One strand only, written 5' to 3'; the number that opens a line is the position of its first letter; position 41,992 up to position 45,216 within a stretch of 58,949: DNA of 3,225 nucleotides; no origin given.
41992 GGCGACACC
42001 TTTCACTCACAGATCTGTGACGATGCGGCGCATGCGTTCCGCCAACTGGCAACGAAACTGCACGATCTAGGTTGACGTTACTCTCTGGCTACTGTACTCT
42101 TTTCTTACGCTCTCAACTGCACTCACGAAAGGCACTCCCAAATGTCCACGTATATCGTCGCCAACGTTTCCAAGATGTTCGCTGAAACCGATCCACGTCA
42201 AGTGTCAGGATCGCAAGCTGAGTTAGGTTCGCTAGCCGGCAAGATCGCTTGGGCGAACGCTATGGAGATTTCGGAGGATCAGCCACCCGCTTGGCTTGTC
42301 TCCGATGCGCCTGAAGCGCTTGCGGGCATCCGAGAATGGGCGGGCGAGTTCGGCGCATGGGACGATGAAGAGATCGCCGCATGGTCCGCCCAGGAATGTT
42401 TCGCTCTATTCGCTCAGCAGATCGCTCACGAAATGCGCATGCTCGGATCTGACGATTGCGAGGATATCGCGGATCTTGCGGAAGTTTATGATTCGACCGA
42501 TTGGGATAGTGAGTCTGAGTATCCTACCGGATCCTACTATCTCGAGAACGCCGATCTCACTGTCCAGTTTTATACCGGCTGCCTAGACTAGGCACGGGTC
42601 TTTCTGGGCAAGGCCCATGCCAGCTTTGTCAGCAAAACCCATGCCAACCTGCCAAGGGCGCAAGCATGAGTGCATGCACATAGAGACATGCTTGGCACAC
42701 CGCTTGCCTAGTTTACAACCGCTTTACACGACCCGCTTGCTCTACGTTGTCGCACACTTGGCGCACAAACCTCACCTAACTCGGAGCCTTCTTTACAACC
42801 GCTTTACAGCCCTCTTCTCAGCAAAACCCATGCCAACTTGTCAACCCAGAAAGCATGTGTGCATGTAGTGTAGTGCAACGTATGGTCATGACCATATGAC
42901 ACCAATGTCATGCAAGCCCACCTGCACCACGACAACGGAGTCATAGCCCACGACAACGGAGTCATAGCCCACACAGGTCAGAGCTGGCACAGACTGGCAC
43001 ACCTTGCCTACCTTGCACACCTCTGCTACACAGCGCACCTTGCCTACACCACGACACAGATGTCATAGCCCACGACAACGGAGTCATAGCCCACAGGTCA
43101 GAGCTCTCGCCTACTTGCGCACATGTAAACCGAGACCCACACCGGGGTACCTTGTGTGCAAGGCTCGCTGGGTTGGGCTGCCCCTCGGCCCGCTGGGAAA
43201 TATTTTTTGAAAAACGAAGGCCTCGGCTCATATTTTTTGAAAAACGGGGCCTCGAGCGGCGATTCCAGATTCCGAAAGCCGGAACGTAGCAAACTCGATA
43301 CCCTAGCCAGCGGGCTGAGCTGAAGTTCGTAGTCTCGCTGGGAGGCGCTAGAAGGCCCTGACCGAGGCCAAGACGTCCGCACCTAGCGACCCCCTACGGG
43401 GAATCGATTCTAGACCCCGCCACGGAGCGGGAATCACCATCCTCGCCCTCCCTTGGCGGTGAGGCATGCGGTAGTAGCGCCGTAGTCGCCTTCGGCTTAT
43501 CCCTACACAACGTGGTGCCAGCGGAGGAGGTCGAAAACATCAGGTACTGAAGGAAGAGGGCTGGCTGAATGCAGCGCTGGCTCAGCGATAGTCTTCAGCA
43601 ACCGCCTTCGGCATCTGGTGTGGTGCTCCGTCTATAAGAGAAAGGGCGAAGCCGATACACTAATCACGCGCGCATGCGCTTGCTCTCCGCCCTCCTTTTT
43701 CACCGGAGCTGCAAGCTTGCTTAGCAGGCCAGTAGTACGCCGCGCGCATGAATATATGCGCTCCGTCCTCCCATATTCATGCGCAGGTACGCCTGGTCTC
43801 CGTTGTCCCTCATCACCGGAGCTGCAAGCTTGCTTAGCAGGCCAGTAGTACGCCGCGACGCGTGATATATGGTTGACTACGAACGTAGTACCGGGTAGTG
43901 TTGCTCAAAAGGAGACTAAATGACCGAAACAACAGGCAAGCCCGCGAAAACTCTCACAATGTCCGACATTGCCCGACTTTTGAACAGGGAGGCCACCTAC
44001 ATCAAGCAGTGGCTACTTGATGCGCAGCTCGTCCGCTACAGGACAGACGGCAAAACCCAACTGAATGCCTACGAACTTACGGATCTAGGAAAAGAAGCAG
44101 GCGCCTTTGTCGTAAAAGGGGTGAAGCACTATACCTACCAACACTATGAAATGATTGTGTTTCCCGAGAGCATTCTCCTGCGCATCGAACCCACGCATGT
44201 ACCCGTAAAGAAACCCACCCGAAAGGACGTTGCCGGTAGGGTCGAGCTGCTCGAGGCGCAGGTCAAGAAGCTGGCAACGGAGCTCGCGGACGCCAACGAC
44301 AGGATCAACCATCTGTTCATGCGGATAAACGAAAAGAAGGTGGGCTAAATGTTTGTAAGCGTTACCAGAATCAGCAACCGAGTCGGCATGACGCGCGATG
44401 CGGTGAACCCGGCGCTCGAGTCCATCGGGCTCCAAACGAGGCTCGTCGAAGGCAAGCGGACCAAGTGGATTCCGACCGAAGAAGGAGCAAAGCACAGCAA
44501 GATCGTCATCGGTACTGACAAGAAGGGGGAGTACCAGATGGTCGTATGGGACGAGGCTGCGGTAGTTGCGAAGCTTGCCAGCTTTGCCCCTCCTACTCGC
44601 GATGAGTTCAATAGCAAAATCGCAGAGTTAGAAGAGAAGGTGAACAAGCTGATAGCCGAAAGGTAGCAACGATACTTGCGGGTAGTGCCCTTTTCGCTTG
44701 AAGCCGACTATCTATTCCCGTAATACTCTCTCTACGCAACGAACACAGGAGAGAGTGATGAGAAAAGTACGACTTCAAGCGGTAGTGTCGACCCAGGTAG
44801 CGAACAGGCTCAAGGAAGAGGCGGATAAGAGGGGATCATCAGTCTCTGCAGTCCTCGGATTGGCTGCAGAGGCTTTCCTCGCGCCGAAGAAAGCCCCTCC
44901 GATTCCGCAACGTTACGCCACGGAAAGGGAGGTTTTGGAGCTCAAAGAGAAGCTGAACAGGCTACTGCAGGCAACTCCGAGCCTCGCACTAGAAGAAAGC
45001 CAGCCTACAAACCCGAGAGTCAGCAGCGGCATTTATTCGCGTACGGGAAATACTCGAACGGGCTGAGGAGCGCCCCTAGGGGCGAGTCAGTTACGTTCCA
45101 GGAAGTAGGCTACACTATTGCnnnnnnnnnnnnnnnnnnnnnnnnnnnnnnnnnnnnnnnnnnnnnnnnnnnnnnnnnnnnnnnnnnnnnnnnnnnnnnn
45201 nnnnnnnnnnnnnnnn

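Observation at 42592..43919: Non-coding repeat module II (1.3 kb): iteron-like 21-mers plus an AT-rich doublet, a candidate origin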

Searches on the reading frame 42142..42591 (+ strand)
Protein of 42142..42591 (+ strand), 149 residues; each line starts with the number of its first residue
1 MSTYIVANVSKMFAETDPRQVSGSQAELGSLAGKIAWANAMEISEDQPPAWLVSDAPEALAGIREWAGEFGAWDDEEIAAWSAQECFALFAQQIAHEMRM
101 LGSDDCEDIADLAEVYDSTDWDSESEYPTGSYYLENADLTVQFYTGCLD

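Call 11: search_protein_families(library=pfam, proteins=[window:42142-42591:+], max_evalue=0.01)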
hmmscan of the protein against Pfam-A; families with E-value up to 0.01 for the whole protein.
window:42142-42591:+ (149 aa): 0 families

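Call 12: search_protein_families(library=phrogs, proteins=[window:42142-42591:+], max_evalue=0.01)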
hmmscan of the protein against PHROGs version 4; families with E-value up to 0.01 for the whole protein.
window:42142-42591:+ (149 aa): 1 family
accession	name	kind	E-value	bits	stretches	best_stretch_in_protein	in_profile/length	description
phrog_24784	-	unknown function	2.2e-13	51.5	1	8-108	2-95/129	-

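Call 15: find_related_loci(query=window:42142-42591:+, collection=viral_contigs, flank=6000)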
Query window:42142-42591:+ (149 aa) in viral_contigs; peptide patterns used: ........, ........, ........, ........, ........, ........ (x = any residue, [..] = any of these).
5 stretches matched a pattern; 2 encode a relative of the query (tblastn E <= 1e-3); 2 distinct loci.
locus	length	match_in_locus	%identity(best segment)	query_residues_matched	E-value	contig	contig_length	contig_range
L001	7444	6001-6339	36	2-109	5e-13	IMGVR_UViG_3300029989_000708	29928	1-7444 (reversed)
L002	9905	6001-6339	36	2-109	5e-13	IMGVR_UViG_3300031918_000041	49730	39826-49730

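Call 17: find_encoding_contigs(protein=window:42142-42591:+, flank=10000, max_places=10)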
Protein window:42142-42591:+ (149 aa): 19 contigs read that carry it; 10 places shown.
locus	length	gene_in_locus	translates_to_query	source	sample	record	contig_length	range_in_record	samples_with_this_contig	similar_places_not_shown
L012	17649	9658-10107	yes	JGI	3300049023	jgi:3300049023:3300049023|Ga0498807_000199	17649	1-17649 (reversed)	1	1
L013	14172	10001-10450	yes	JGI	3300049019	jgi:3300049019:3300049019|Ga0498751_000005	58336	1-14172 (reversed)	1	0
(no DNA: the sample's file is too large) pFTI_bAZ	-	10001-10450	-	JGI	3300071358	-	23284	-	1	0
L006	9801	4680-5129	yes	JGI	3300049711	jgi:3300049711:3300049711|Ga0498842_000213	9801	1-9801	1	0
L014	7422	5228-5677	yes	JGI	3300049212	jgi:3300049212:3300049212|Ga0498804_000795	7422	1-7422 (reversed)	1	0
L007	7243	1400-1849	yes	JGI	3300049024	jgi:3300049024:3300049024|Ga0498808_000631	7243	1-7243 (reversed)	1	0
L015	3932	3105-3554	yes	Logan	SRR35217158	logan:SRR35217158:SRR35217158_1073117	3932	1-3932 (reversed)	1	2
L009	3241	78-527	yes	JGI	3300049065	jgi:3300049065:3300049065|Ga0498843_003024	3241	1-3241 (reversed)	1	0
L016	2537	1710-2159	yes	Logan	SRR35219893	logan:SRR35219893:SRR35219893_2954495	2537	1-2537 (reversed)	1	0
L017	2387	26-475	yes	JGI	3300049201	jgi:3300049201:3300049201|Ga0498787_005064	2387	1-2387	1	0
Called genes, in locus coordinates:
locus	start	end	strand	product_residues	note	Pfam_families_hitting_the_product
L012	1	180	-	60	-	?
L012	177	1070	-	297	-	-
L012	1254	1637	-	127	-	-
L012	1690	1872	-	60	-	-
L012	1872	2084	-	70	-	-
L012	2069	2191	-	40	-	-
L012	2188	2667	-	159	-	-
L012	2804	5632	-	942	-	-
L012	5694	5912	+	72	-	-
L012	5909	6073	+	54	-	-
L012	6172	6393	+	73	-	-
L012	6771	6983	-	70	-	-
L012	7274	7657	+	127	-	PF23864:DUF7222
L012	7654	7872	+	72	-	-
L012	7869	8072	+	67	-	-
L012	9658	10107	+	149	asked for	-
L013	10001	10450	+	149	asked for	-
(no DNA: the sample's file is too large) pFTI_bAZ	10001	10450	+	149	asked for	-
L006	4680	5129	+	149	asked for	-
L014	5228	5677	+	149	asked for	-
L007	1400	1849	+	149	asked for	-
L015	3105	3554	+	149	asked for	-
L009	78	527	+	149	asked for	-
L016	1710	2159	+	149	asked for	-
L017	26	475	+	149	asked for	-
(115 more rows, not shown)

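Call 51: search_protein_families(library=ncbifam, proteins=[window:42142-42591:+], max_evalue=1)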
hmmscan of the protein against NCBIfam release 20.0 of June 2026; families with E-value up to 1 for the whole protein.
window:42142-42591:+ (149 aa): 0 families

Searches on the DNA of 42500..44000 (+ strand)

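Call 3: search_dna_similar(query=window:42592-43919:+, collection=phages, mode=distant, max_rows=30)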
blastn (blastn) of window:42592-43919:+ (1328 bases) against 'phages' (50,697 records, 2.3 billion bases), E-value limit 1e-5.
No match.

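Call 29: search_rna_families(source=window, start=42500, end=44000, threshold=evalue, max_evalue=10)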
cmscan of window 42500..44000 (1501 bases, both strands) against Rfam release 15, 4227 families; matches with E-value up to 10: 2.
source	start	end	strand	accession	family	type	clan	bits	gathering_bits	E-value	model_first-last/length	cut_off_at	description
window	43104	43137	-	RF00175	HIV-1_DIS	Cis-reg;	-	19.2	35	1.7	1-40/40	no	Human immunodeficiency virus type 1 dimerisation initiation site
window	42569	42680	-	RF02201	TTC28-AS1_4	Gene; lncRNA;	-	16.3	45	6.7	1-113/113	no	TTC28 antisense RNA 1 conserved region 4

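Call 106: search_dna_similar(query=window:42592-43919:+, collection=plasmids, mode=distant, max_rows=10, max_evalue=0.001)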
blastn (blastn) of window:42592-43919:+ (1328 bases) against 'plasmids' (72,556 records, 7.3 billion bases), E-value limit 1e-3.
No match.

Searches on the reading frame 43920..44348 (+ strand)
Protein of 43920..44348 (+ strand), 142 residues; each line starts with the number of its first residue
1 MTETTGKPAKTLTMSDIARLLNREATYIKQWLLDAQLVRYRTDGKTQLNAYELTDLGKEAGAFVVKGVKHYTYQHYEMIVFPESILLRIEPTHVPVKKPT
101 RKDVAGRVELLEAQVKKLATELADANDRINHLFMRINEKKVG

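Call 11: search_protein_families(library=pfam, proteins=[window:43920-44348:+], max_evalue=0.01)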
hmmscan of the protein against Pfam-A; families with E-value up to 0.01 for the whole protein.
window:43920-44348:+ (142 aa): 1 family
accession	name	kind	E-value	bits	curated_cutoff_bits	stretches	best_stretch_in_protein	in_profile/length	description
PF21531.3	Rv2175c_wHTH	-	8.8e-05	22.8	27.1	1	10-46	14-50/57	DNA-binding protein Rv2175c, wHTH domain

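Call 12: search_protein_families(library=phrogs, proteins=[window:43920-44348:+], max_evalue=0.01)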
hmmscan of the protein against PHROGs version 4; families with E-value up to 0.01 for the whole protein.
window:43920-44348:+ (142 aa): 0 families

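Call 14: find_related_loci(query=window:43920-44348:+, collection=viral_contigs, flank=6000)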
Query window:43920-44348:+ (142 aa) in viral_contigs; peptide patterns used: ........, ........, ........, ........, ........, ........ (x = any residue, [..] = any of these).
7 stretches matched a pattern, but none encodes a relative of the query by tblastn (E <= 1e-3).

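Call 16: find_encoding_contigs(protein=window:43920-44348:+, flank=10000, max_places=10)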
Protein window:43920-44348:+ (142 aa): 15 contigs read that carry it; 10 places shown.
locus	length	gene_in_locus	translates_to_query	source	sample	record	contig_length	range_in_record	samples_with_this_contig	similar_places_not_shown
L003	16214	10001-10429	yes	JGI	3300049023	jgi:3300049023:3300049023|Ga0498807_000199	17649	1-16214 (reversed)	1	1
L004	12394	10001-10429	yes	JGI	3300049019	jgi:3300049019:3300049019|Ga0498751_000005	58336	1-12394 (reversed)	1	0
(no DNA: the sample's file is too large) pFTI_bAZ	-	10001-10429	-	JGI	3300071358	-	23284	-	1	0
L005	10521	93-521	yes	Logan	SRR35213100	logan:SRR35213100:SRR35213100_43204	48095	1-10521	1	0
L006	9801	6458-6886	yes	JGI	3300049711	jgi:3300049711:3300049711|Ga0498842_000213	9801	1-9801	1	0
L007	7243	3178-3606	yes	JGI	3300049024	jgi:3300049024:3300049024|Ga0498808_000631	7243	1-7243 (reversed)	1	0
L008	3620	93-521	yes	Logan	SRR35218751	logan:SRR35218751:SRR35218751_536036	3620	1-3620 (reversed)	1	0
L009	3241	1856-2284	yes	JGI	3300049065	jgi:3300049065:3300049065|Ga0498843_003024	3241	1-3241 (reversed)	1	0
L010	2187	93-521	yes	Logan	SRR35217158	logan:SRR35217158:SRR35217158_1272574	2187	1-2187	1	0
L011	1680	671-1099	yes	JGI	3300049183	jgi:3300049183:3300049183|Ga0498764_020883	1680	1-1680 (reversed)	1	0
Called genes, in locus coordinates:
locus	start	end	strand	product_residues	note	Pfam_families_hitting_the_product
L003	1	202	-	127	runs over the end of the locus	-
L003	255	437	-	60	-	-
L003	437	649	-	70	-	-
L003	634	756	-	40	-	-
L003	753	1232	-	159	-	-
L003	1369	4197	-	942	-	-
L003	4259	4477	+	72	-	-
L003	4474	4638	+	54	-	-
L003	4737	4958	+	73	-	-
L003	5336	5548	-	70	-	-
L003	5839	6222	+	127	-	PF23864:DUF7222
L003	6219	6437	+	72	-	-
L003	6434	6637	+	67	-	-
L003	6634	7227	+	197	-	-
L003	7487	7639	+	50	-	-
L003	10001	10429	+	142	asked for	-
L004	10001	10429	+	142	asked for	-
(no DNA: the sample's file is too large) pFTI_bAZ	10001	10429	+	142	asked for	-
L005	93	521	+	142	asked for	-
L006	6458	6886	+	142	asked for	-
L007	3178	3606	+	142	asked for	-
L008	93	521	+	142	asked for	-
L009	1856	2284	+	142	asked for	-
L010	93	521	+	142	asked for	-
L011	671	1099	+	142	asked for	-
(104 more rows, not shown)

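Call 50: search_solved_structures(query=window:43920-44348:+, max_evalue=10)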
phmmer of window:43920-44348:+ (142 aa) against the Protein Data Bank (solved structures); distinct sequences matched with E-value up to 10: 1.
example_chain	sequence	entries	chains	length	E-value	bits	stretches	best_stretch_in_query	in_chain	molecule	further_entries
4b4c_A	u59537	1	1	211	0.66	13.4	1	54-121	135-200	CHROMODOMAIN-HELICASE-DNA-BINDING PROTEIN 1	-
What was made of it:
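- Tried and rejected: There is no PDB relative by sequence (call 50).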

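Call 51: search_protein_families(library=ncbifam, proteins=[window:43920-44348:+], max_evalue=1)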
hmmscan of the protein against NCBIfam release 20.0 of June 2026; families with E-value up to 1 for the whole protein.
window:43920-44348:+ (142 aa): 1 family
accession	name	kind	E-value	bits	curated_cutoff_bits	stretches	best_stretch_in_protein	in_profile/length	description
NF009710.0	PRK13239.1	equivalog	0.11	11.9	193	1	12-85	37-107/210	alkylmercury lyase MerB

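Call 72: find_homologous_proteins(query=window:43920-44348:+, max_evalue=0.001)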
Query window:43920-44348:+ (142 aa): 1 proteins with E <= 0.001 among 20 candidates.
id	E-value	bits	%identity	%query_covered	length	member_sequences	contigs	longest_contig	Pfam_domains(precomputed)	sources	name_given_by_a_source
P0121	4.1e-86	304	99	100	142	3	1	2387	-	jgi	jgi:hypothetical protein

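Call 78: search_protein_representatives(protein=window:43920-44348:+)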
Query: 142 residues. Proteins with E-value up to 0.001 (for the whole library): 1; up to 1e-10: 1; up to 1e-30: 1. The best 1 are listed.
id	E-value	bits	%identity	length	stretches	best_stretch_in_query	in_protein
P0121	1.3e-86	303.6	99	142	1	1-142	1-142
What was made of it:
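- Tried and rejected: It is an orphan in both large protein searches (calls 72, 78).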

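Call 79: predict_structure(protein=window:43920-44348:+)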
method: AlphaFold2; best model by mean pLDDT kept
length: 142 residues; sequences in the alignment: 1
mean_pLDDT: 49.7   pTM: 0.37
mean pLDDT of the five models: 49.7, 48.4, 43.2, 42.7, 38.4
residues with pLDDT >= 90: 0; 70-90: 4; 50-70: 66; < 50: 72
segments of 3 or more residues with pLDDT < 50: 1-10, 28-30, 32-68, 82-86, 89-97
pLDDT, mean of each block of 10 residues (from residue 1): 40 52 51 42 35 39 46 54 47 45 54 58 64 67 50
secondary structure, 60 per line:
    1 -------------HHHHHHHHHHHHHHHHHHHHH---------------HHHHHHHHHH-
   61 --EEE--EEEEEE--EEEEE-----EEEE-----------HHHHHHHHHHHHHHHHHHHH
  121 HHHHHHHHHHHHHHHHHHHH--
elements in order: H14-34 H50-59 E63-65 E68-73 E76-80 E86-89 H101-140
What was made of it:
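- Tried and rejected: The single-sequence AlphaFold model has pLDDT 50, so I ran no fold search (call 79).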

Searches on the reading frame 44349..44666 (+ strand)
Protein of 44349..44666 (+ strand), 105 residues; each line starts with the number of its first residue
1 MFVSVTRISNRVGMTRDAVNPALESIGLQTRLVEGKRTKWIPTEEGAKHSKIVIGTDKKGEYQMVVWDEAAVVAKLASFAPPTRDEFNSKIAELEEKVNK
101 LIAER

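Call 11: search_protein_families(library=pfam, proteins=[window:44349-44666:+], max_evalue=0.01)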
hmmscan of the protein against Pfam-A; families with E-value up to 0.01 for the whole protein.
window:44349-44666:+ (105 aa): 0 families

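Call 12: search_protein_families(library=phrogs, proteins=[window:44349-44666:+], max_evalue=0.01)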
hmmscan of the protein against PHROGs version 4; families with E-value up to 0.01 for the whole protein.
window:44349-44666:+ (105 aa): 0 families

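Call 51: search_protein_families(library=ncbifam, proteins=[window:44349-44666:+], max_evalue=1)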
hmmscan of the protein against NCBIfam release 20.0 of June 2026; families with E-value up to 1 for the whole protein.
window:44349-44666:+ (105 aa): 3 families
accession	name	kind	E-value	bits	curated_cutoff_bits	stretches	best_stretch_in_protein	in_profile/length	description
NF005051.0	PRK06461.1-5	equivalog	0.008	16.2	235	1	18-72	7-61/146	single-stranded DNA-binding protein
NF005050.0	PRK06461.1-4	equivalog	0.0084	16.2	176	1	20-71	12-63/151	single-stranded DNA-binding protein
NF005048.0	PRK06461.1-1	equivalog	0.046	14.1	230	1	18-72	7-61/148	single-stranded DNA-binding protein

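Call 114: search_protein_families(library=pfam, alignment_id=A7, max_evalue=1)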
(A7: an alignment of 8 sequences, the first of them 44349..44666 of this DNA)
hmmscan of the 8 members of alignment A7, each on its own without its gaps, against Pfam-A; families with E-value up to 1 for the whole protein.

A. member 1, window:44349-44666:+ (105 aa): 2 families
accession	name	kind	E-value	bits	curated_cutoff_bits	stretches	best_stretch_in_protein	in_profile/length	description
PF09992.14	NAGPA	-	0.092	13.4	25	1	23-71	63-116/169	Phosphodiester glycosidase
PF22618.1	RskA_N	-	0.17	12.5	27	1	69-96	18-45/48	Anti-sigma-K factor RskA, N-terminal domain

B. families by the number of members that match (of 8 scanned): 10 families
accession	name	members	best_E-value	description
PF03374.19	ANT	4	5.4e-06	Phage antirepressor protein KilAC domain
PF04760.21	IF2_N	2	0.02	Translation initiation factor IF-2, N-terminal region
PF21531.3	Rv2175c_wHTH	1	8.8e-05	DNA-binding protein Rv2175c, wHTH domain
PF13730.12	HTH_36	1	0.032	Helix-turn-helix domain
PF09992.14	NAGPA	1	0.092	Phosphodiester glycosidase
PF09712.15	PHA_synth_III_E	1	0.11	Poly(R)-hydroxyalkanoic acid synthase subunit (PHA_synth_III_E)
PF24362.2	DUF7518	1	0.16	Family of unknown function (DUF7518)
PF22618.1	RskA_N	1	0.17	Anti-sigma-K factor RskA, N-terminal domain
PF10805.13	DUF2730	1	0.17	Protein of unknown function (DUF2730)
PF11209.13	LmeA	1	0.2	LmeA-like phospholipid-binding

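Call 115: search_protein_families(library=phrogs, alignment_id=A7, max_evalue=0.1)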
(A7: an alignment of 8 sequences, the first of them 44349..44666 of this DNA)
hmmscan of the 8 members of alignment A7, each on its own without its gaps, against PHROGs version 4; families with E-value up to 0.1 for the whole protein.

A. member 1, window:44349-44666:+ (105 aa): 0 families

B. families by the number of members that match (of 8 scanned): 7 families
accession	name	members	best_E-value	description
phrog_29829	-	4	8.9e-07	-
phrog_63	-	4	0.0024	anti-repressor Ant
phrog_2727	-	1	0.0026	-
phrog_36143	-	1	0.027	-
phrog_2907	-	1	0.044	excisionase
phrog_5305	-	1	0.047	-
phrog_25959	-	1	0.048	-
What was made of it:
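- On Iteron-type theta origin: The adjacent proteins are KilAC/ANT-like (calls 114, 115).
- The paralogs match KilAC/ANT rather than Rep families (calls 114, 115).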

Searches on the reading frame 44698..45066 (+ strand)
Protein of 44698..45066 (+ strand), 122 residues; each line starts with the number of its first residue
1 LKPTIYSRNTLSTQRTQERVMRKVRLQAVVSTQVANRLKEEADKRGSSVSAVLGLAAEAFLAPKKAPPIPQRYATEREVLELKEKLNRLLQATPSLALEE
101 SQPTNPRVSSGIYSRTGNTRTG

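Call 11: search_protein_families(library=pfam, proteins=[window:44698-45066:+], max_evalue=0.01)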
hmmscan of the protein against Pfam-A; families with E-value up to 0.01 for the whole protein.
window:44698-45066:+ (122 aa): 1 family
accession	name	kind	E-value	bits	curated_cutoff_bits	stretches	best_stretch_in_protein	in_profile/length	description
PF07878.17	RHH_5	-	0.00044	20.4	26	1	24-51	2-29/43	CopG-like RHH_1 or ribbon-helix-helix domain, RHH_5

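Call 12: search_protein_families(library=phrogs, proteins=[window:44698-45066:+], max_evalue=0.01)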
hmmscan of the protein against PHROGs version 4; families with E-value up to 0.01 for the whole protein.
window:44698-45066:+ (122 aa): 0 families

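Call 51: search_protein_families(library=ncbifam, proteins=[window:44698-45066:+], max_evalue=1)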
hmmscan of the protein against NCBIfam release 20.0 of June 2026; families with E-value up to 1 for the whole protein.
window:44698-45066:+ (122 aa): 0 families
